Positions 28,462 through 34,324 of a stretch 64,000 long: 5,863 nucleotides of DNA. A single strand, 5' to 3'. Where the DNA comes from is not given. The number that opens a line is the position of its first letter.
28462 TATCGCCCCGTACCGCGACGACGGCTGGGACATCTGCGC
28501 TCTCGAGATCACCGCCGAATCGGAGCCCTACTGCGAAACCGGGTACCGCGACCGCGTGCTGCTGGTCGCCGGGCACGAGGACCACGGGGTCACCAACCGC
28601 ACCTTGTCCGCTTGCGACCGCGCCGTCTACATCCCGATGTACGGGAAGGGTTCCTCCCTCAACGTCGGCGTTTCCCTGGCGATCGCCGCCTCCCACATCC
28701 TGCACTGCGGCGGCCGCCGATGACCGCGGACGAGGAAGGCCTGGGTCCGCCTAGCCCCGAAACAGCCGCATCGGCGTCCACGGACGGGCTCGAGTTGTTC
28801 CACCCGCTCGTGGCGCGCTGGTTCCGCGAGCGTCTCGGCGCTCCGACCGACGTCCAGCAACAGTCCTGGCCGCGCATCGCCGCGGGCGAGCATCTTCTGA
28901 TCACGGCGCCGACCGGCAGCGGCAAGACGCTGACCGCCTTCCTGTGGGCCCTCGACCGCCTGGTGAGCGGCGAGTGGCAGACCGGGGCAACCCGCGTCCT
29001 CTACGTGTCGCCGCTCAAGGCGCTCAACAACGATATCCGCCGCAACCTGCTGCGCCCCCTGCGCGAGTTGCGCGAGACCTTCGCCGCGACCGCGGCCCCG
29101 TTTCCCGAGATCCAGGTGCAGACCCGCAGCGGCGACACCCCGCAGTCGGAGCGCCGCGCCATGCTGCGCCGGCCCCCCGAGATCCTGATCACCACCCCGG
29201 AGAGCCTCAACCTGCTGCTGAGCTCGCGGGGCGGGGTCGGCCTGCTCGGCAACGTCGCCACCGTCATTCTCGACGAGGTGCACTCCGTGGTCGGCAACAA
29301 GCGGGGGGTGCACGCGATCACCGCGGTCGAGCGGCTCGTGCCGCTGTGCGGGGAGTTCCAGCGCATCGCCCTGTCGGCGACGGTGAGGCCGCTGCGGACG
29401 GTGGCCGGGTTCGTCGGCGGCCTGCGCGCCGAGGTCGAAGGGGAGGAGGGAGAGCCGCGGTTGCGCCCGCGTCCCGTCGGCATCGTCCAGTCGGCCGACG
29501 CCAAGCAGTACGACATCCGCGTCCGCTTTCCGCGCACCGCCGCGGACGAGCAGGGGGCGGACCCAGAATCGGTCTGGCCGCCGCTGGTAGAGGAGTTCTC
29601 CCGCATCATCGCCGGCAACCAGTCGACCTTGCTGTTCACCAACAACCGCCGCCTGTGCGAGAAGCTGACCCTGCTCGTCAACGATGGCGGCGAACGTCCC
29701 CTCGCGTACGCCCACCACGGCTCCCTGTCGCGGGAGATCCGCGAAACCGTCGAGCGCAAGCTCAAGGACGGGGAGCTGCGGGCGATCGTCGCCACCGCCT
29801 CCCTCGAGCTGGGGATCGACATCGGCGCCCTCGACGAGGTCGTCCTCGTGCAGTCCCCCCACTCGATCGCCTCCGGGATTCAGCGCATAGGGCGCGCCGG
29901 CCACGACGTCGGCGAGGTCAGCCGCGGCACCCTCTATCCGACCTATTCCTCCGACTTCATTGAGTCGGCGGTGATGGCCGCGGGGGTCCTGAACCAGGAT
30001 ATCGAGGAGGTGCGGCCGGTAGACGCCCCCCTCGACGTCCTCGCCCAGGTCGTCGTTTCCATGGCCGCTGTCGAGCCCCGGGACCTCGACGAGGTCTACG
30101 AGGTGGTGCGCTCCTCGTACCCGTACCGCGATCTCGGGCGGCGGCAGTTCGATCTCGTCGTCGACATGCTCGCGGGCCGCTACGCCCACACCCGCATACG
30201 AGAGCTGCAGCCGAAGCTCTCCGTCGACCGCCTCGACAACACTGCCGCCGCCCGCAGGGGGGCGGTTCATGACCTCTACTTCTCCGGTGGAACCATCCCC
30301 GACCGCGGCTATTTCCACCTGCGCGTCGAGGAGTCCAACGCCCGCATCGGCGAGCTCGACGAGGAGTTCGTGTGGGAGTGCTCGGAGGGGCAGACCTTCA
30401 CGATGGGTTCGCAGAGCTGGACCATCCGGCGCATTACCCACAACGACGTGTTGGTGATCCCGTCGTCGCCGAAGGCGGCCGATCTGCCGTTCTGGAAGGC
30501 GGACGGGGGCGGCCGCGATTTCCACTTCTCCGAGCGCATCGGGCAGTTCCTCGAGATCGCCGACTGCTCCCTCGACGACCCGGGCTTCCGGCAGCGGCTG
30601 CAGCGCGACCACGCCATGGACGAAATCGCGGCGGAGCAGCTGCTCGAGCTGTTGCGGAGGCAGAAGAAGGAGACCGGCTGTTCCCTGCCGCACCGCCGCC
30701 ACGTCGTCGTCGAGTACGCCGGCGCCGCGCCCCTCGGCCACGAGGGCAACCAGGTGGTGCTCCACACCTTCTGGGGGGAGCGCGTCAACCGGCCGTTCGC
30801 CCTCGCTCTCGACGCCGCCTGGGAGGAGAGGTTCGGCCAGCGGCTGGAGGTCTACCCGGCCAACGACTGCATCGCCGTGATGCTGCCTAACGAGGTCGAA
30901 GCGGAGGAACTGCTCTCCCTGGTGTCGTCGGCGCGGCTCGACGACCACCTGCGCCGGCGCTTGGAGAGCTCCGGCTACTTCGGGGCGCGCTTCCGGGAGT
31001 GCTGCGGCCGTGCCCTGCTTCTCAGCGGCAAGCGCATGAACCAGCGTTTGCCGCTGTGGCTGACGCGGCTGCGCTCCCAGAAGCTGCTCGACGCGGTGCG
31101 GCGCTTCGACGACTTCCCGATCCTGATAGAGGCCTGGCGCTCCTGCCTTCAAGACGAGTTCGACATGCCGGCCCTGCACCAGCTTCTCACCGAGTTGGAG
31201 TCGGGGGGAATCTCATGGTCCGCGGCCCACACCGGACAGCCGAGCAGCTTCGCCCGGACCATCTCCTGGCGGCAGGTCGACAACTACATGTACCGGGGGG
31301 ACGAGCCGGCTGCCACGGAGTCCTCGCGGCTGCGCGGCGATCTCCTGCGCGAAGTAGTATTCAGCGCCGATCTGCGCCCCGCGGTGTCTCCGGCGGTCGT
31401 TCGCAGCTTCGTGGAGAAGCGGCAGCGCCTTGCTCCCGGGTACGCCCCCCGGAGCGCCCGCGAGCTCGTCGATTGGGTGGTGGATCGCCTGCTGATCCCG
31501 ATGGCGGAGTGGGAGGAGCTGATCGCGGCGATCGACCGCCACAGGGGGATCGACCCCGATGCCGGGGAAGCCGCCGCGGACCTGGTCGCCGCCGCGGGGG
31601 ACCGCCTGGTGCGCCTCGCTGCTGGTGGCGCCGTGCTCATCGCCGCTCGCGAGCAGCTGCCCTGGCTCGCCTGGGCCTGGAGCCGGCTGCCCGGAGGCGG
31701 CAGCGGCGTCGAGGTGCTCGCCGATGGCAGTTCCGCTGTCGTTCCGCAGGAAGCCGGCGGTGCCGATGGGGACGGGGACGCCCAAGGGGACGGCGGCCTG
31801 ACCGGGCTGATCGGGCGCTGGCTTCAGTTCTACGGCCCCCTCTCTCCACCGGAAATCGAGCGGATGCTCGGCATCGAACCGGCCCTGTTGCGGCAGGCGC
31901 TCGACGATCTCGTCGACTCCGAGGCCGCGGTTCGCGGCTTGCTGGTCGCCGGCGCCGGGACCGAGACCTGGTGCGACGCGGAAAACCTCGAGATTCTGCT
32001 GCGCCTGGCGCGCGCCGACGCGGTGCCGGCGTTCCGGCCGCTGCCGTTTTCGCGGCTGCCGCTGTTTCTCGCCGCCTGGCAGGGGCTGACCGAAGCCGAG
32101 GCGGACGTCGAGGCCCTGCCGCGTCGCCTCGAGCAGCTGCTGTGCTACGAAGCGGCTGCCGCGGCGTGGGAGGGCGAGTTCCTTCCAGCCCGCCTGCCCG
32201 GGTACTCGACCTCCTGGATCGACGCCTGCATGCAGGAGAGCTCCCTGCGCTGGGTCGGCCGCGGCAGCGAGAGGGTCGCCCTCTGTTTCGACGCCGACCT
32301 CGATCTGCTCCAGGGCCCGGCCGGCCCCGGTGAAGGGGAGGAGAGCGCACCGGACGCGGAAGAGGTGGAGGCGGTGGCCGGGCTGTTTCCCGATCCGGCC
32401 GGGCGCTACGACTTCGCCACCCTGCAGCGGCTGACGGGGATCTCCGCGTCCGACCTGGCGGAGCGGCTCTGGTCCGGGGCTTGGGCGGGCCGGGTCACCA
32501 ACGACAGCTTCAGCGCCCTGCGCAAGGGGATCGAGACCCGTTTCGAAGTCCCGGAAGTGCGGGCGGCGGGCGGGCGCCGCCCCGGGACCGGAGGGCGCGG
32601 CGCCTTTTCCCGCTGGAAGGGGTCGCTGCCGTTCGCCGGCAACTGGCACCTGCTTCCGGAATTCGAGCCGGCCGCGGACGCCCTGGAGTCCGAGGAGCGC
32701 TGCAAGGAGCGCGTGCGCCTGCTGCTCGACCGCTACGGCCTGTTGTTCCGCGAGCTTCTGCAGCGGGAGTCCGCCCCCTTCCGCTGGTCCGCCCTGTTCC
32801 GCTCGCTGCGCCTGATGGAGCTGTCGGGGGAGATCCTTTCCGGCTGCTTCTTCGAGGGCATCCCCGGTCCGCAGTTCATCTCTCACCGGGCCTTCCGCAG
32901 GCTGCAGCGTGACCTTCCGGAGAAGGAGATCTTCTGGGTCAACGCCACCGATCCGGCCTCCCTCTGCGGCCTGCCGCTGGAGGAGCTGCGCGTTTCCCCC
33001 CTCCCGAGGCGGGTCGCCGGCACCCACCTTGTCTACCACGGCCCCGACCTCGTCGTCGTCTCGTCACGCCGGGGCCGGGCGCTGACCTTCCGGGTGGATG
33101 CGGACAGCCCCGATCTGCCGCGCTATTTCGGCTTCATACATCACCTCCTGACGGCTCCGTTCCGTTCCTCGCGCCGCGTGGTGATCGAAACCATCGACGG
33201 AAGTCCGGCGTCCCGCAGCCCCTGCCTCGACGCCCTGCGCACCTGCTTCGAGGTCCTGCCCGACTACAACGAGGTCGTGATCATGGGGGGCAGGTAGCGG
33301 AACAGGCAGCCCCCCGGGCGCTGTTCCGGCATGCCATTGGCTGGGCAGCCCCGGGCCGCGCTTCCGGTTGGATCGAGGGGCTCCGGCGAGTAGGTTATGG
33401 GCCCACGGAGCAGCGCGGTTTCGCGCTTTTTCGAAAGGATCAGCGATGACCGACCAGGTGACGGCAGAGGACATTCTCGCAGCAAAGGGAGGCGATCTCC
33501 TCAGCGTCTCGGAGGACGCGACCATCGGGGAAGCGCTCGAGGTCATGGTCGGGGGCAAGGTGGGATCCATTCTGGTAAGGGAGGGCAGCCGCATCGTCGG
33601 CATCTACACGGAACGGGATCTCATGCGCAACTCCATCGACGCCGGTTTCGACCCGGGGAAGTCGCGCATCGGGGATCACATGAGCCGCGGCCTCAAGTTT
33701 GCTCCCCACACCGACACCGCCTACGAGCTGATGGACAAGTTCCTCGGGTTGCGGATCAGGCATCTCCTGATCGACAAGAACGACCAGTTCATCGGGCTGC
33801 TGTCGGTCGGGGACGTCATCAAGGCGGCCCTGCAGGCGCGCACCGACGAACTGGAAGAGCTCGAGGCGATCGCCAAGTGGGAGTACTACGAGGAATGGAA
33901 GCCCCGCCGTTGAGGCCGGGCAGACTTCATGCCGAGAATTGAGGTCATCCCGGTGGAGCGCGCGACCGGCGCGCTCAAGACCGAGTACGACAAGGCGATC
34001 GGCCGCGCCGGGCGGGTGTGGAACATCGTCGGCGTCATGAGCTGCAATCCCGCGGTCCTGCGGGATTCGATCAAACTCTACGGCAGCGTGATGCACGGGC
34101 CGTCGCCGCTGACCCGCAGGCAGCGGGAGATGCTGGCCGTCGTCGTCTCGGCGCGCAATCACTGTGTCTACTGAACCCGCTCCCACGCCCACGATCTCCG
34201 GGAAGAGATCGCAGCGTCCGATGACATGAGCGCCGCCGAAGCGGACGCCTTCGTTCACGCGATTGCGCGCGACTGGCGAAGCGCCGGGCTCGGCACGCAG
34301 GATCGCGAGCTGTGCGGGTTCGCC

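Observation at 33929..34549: Probable selenocysteine-containing AhpD-like peroxidase with an in-frame UGA and a SECIS-like hairpin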

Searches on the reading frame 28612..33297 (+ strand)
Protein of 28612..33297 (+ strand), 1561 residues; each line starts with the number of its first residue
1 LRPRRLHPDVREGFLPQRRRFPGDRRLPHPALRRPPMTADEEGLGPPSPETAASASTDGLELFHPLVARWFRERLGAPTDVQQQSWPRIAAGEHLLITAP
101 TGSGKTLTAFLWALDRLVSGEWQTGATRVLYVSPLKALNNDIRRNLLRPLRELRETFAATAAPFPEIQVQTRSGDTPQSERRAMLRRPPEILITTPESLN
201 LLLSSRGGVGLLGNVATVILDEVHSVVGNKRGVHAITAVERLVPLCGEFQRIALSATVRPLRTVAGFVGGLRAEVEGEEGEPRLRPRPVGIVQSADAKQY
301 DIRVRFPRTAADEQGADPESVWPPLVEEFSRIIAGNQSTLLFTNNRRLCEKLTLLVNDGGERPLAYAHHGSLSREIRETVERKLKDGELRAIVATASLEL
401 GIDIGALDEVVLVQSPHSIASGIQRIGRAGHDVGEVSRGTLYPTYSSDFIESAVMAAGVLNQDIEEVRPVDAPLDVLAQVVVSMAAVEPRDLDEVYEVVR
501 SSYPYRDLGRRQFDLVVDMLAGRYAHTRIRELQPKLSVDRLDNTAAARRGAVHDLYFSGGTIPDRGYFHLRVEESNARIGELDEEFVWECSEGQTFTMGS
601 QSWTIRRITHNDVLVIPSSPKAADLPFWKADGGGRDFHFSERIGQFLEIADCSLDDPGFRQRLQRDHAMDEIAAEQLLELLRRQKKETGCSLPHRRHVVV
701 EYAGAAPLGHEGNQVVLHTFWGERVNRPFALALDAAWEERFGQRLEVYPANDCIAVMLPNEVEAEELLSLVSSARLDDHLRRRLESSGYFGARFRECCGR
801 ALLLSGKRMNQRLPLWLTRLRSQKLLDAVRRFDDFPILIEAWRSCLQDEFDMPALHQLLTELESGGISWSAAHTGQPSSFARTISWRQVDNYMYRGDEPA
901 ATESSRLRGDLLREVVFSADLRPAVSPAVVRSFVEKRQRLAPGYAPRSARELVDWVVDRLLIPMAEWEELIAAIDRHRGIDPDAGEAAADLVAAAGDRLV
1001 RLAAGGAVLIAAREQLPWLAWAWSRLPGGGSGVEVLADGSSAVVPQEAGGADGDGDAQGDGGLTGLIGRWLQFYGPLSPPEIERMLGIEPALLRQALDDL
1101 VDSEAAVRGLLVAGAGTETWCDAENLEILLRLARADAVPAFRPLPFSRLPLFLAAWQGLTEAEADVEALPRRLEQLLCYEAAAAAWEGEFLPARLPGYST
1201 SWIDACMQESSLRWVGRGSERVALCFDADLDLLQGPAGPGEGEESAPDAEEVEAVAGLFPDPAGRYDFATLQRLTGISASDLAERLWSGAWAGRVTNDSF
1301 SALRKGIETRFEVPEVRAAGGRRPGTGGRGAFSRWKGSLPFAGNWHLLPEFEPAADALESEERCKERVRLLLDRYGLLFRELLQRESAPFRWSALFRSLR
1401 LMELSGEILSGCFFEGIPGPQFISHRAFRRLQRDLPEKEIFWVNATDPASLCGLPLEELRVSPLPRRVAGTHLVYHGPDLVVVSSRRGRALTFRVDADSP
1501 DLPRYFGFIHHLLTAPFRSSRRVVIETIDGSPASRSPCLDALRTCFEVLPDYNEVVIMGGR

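Call 22: search_protein_families(library=pfam, proteins=[window:28612-33297:+], max_evalue=0.0001)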
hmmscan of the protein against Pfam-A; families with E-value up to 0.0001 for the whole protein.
window:28612-33297:+ (1561 aa): 7 families
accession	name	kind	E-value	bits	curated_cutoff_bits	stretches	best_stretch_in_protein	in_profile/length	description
PF08494.16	DEAD_assoc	-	1.2e-44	152.9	23.5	1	692-881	1-191/191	DEAD/H associated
PF19306.5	WH_Lhr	-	1.4e-36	125.9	27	1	459-623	3-166/168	Large helicase-related protein, winged helix domain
PF00270.35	DEAD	-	8.5e-29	100.9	26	1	79-259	1-161/167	DEAD/DEAH box helicase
PF23234.1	WH4_Lhr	-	4.7e-22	77.8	27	1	1359-1436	3-80/87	Large helicase-related protein, winged-helix domain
PF00271.37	Helicase_C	-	1.3e-15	58.1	23.5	1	333-430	10-107/110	Helicase conserved C-terminal domain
PF23235.1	WH3_Lhr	-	7.1e-07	29.9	27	1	1149-1219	6-77/95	Large helicase-related protein, winged-helix domain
PF04851.21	ResIII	-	1.9e-06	28.4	22.5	1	91-258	22-162/164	Type III restriction enzyme, res subunit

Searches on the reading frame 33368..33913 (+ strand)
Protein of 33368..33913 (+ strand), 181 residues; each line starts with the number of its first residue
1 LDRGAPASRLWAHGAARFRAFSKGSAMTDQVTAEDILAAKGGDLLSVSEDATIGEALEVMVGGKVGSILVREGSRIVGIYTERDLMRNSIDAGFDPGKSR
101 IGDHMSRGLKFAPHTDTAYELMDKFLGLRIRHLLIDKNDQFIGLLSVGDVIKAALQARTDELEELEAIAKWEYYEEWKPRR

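Call 22: search_protein_families(library=pfam, proteins=[window:33368-33913:+], max_evalue=0.0001)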
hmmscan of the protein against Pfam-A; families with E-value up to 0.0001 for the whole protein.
window:33368-33913:+ (181 aa): 1 family
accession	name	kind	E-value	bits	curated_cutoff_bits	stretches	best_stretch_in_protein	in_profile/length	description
PF00571.33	CBS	-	4.6e-18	65.7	24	2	43-88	8-54/57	CBS domain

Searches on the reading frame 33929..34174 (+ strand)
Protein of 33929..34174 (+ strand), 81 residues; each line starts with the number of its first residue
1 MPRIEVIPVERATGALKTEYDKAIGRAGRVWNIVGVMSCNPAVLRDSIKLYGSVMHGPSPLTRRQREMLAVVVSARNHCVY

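Call 24: find_encoding_contigs(protein=window:33929-34174:+, flank=10000, max_places=4)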
Protein window:33929-34174:+ (81 aa): 7 contigs read that carry it; 4 places shown.
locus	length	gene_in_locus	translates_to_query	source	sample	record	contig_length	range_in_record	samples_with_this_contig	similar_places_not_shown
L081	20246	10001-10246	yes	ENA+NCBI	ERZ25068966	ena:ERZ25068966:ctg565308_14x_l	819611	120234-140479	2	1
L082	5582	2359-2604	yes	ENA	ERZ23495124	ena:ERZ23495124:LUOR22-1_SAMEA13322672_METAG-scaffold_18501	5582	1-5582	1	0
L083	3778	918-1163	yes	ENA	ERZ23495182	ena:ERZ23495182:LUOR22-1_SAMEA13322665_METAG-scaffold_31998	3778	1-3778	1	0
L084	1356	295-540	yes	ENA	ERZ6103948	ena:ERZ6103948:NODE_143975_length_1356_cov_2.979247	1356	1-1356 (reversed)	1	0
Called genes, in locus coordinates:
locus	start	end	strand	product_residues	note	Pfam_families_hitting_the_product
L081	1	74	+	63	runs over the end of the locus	-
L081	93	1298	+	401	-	PF13428:TPR_14 (faint), PF07719:TPR_2 (faint), PF00515:TPR_1 (faint), PF13181:TPR_8 (faint), PF13432:TPR_16 (faint), PF14559:TPR_19 (faint), PF13414:TPR_11 (faint), PF13431:TPR_17 (faint)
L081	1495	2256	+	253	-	PF01261:AP_endonuc_2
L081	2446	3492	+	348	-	PF05721:PhyH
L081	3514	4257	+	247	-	-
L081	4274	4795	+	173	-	PF00588:SpoU_methylase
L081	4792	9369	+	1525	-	PF00270:DEAD, PF04851:ResIII (weak), PF00271:Helicase_C, PF19306:WHD_Lhr, PF08494:DEAD_assoc, PF23235:WHD_3rd_Lhr, PF23234:WHD_4th_Lhr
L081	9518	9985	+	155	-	PF00571:CBS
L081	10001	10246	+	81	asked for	PF04636:PA26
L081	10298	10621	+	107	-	-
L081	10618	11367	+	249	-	PF05721:PhyH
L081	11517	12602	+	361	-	PF00389:2-Hacid_dh, PF02826:2-Hacid_dh_C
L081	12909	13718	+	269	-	PF00106:adh_short, PF08659:KR (weak), PF13561:adh_short_C2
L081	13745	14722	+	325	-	PF00676:E1_dh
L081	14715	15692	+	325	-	PF02779:Transket_pyr, PF02780:Transketolase_C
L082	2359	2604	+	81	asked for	PF04636:PA26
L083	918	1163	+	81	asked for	PF04636:PA26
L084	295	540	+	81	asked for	PF04636:PA26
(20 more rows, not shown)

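Call 31: list_cluster_members(proteins=[window:33929-34174:+, window:34226-34549:+, window:34546-35295:+, window:35447-36532:+, window:48491-50377:-])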
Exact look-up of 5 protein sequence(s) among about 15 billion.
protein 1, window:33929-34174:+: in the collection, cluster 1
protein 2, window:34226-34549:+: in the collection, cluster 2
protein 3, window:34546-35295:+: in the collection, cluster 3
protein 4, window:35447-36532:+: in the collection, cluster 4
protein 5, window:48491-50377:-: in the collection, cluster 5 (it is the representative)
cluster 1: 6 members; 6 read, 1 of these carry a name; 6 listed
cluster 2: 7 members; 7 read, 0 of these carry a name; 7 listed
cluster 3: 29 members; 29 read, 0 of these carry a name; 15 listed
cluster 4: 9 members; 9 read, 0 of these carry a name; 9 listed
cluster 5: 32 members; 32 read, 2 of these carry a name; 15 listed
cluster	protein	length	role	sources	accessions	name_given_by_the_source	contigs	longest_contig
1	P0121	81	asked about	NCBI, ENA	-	-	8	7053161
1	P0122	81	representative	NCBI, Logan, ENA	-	-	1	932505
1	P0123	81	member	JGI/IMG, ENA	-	alkylhydroperoxidase family enzyme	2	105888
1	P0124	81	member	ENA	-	-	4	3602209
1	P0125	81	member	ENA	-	-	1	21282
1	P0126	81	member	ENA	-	-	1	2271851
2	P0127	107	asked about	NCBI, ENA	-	-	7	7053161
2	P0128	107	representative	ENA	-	-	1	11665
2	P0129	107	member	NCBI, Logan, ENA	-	-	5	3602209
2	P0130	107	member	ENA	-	-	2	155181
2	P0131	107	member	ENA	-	-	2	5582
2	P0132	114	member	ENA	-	-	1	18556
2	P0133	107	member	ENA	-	-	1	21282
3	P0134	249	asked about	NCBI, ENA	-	-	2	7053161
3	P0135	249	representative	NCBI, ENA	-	-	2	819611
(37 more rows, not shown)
